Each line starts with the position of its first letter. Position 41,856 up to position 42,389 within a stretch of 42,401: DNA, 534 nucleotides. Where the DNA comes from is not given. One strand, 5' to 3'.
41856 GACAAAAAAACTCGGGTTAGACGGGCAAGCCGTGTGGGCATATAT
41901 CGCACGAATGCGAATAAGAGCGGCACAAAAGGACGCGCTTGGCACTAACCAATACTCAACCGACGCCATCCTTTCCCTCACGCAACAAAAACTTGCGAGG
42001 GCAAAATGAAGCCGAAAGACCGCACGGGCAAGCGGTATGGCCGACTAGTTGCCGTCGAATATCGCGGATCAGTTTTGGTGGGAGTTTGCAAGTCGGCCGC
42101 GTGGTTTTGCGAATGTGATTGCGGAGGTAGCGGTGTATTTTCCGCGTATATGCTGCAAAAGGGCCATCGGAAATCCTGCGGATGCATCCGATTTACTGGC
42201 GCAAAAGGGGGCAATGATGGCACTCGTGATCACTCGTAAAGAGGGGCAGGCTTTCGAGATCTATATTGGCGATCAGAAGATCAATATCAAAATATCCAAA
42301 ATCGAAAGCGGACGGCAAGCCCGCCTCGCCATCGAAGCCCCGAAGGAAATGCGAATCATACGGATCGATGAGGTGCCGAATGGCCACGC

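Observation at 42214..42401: Phage-encoded CsrA homologue, hidden by the contig junction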

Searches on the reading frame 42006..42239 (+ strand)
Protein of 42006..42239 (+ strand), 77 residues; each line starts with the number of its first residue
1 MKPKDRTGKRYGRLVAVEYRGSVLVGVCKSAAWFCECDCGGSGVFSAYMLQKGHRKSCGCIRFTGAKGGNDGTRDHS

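Call 15: search_protein_families(library=pfam, proteins=[window:42006-42239:+], max_evalue=0.01)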
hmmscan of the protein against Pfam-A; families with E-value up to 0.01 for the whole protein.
window:42006-42239:+ (77 aa): 0 families

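Call 16: search_protein_families(library=phrogs, proteins=[window:42006-42239:+], max_evalue=0.001)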
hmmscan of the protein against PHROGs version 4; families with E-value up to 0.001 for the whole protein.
window:42006-42239:+ (77 aa): 1 family
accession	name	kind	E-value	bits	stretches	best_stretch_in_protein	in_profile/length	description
phrog_374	-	DNA, RNA and nucleotide metabolism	3.1e-13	50.4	1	1-63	192-252/617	HNH endonuclease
